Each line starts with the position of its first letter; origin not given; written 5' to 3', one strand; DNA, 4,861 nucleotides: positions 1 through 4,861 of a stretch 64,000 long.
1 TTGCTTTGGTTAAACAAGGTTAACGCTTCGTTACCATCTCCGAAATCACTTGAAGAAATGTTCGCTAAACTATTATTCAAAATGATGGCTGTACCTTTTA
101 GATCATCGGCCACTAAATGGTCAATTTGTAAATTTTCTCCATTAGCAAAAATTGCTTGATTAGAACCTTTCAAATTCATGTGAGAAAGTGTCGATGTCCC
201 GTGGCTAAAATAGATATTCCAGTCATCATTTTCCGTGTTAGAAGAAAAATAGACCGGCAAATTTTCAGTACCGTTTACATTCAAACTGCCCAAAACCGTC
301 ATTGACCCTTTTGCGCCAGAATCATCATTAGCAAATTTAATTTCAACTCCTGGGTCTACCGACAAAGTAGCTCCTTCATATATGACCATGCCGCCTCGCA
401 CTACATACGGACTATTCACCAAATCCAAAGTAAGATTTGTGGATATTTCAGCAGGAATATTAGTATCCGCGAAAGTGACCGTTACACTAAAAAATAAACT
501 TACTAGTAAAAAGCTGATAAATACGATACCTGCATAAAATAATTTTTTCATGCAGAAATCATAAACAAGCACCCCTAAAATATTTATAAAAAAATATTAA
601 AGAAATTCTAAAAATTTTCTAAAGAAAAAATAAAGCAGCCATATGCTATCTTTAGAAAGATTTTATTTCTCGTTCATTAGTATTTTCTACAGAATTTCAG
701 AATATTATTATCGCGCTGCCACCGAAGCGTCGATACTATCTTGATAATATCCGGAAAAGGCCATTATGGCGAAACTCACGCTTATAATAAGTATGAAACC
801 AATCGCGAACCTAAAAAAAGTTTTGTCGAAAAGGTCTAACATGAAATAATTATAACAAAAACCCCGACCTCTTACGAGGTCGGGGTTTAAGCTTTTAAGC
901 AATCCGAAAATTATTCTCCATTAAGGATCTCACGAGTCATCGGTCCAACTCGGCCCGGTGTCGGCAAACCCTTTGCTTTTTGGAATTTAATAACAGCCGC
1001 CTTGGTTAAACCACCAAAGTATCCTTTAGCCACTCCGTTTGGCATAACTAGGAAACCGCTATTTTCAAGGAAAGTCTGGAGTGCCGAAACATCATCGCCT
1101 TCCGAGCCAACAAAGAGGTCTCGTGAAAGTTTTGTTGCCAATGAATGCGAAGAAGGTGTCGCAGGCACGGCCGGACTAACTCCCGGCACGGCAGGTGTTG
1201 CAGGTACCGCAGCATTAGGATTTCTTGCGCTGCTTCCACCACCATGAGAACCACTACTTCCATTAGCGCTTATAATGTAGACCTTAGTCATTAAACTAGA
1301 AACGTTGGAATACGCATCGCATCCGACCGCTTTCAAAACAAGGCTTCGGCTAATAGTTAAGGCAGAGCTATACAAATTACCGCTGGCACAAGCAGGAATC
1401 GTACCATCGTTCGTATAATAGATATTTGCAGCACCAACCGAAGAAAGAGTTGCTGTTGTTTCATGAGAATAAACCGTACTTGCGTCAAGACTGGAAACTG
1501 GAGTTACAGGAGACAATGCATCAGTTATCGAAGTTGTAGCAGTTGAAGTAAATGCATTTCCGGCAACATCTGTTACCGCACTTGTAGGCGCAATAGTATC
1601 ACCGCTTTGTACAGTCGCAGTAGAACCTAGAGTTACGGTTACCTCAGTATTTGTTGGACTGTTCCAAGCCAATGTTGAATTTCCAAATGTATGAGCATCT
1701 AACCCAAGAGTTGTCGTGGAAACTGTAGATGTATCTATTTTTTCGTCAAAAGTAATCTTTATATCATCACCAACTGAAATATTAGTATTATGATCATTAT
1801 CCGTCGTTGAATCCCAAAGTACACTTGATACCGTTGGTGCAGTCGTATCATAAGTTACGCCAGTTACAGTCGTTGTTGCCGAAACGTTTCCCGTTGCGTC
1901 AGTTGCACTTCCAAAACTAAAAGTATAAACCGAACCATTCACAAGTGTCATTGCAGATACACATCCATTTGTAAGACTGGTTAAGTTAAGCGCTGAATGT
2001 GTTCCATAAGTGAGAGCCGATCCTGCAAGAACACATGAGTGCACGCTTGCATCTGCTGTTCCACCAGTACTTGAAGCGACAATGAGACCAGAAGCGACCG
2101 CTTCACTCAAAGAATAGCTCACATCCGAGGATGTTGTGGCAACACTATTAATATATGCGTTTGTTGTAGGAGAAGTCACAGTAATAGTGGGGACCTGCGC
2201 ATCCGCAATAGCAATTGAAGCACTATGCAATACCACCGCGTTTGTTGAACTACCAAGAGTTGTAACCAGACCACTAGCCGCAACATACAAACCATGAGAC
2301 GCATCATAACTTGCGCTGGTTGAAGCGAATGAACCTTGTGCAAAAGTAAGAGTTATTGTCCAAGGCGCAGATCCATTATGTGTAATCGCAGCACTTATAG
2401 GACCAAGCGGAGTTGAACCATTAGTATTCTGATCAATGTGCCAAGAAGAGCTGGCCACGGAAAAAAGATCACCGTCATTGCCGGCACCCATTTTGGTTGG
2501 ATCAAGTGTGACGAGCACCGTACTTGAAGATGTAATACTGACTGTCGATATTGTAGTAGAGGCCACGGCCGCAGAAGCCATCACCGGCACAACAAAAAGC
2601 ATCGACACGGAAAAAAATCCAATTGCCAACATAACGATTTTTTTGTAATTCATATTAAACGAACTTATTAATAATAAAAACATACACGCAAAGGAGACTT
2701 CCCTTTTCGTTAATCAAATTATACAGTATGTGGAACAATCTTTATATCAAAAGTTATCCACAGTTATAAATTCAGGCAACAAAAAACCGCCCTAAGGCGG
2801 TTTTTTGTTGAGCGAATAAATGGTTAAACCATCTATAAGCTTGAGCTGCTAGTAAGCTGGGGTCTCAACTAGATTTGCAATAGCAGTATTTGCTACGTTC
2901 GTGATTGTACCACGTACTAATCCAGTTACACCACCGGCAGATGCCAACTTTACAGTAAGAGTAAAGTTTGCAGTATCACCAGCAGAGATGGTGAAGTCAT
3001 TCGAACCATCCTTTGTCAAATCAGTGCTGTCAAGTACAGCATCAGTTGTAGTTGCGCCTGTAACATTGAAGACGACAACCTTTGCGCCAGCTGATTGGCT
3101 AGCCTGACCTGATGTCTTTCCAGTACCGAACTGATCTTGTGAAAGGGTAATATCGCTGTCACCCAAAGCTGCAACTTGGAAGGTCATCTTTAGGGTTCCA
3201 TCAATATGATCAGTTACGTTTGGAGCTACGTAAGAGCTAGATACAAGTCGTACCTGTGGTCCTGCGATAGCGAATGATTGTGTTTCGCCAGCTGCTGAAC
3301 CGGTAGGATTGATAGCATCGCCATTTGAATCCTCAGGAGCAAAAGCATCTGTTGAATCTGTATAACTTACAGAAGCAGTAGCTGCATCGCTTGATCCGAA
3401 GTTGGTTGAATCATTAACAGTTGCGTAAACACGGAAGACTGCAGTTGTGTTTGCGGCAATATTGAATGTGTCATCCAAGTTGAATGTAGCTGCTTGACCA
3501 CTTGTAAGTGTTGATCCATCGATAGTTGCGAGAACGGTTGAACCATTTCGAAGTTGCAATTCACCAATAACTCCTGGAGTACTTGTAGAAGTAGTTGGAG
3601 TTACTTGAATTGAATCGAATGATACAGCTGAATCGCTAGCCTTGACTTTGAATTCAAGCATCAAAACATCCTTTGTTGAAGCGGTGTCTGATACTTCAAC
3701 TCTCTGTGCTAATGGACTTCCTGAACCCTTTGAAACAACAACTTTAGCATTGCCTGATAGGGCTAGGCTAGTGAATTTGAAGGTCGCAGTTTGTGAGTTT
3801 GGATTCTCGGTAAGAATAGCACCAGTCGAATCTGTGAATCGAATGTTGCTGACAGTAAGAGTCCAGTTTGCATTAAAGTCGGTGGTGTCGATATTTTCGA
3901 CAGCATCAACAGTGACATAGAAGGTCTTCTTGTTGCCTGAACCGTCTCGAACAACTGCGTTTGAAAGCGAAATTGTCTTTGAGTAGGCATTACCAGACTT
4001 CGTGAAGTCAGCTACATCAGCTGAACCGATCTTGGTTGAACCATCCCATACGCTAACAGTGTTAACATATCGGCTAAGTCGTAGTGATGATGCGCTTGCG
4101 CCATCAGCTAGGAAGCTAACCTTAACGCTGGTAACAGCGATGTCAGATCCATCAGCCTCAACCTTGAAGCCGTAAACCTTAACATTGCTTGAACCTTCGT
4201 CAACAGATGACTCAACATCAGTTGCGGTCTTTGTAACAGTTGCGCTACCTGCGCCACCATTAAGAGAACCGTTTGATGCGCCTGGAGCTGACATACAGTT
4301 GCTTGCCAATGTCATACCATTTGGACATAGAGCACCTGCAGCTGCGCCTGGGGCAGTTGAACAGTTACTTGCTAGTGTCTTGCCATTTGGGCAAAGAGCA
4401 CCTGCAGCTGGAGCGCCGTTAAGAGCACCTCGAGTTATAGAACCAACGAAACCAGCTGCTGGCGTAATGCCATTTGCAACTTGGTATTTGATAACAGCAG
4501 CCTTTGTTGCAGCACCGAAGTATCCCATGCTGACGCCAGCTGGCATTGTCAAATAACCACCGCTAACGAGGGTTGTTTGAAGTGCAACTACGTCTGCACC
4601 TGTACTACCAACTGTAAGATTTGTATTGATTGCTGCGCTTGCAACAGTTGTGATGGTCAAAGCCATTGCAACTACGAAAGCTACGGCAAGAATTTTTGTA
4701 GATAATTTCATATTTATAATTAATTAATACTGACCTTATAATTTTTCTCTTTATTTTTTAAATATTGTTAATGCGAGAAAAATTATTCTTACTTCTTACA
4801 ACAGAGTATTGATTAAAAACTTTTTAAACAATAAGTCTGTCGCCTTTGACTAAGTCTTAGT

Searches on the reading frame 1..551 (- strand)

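Call 34: search_protein_families(library=pfam, proteins=[window:1-551:-])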
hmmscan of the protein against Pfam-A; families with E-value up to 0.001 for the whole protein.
window:1-551:- (183 aa): 0 families

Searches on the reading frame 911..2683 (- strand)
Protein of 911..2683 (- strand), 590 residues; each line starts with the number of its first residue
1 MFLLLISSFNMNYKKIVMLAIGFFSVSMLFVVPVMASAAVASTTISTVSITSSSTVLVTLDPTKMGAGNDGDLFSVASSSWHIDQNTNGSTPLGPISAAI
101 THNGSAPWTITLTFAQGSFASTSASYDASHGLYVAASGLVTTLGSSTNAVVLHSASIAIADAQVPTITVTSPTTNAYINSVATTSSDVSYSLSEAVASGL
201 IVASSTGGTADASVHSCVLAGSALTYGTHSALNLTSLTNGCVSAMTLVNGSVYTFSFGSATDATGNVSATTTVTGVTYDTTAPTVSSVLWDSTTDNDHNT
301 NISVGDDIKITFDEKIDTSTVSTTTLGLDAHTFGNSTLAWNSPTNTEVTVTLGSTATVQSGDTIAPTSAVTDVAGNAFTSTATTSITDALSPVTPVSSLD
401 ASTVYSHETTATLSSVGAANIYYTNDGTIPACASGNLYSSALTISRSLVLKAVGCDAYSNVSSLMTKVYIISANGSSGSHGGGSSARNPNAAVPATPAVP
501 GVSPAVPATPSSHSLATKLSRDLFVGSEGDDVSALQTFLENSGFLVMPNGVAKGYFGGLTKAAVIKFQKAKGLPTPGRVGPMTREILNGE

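Call 8: search_protein_families(library=pfam, proteins=[window:911-2683:-])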
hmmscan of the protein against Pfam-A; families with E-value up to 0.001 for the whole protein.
window:911-2683:- (590 aa): 3 families
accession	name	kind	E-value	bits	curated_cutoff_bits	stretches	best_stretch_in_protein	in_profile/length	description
PF01471.23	PG_binding_1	-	2.9e-13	50.2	23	1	529-587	2-57/57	Putative peptidoglycan binding domain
PF13290.12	CHB_HEX_C_1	-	3e-09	37.1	22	1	402-463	3-64/67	Chitobiase/beta-hexosaminidase C-terminal domain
PF13287.12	Fn3_assoc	-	1.5e-06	28.6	23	1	413-469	3-59/59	Fn3 associated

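Call 52: find_encoding_contigs(protein=window:911-2683:-, flank=10000, max_places=2)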
Protein window:911-2683:- (590 aa): 1 contig read that carries it; 1 place shown.
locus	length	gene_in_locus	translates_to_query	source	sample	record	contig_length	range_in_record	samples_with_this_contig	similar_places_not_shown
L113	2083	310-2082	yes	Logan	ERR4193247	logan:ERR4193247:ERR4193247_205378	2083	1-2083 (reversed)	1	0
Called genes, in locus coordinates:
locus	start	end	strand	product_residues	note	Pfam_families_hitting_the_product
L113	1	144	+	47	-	?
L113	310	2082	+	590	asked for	PF13290:CHB_HEX_C_1, PF13287:Fn3_assoc (weak), PF01471:PG_binding_1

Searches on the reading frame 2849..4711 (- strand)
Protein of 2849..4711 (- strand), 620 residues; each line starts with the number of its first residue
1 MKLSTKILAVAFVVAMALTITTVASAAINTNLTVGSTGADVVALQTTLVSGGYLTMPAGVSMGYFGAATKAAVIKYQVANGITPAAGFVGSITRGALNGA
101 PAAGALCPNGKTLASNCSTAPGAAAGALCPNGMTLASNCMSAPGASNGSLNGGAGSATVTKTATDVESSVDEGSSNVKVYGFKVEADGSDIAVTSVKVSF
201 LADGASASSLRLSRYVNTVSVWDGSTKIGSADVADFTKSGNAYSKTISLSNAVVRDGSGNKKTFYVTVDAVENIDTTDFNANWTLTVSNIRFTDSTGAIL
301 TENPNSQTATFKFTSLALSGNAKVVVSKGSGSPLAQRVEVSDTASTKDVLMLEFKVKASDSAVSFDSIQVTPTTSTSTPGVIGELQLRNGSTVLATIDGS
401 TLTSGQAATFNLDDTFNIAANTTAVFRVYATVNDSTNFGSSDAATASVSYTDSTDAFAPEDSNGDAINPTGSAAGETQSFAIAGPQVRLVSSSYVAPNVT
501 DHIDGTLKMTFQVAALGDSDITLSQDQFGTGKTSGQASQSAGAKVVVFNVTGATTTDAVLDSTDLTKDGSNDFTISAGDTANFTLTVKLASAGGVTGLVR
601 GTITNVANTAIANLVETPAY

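Call 8: search_protein_families(library=pfam, proteins=[window:2849-4711:-])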
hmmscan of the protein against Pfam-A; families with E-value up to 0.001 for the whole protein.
window:2849-4711:- (620 aa): 1 family
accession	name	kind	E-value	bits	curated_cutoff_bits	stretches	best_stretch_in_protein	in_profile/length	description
PF01471.23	PG_binding_1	-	7.7e-08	32.8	23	1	37-97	1-57/57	Putative peptidoglycan binding domain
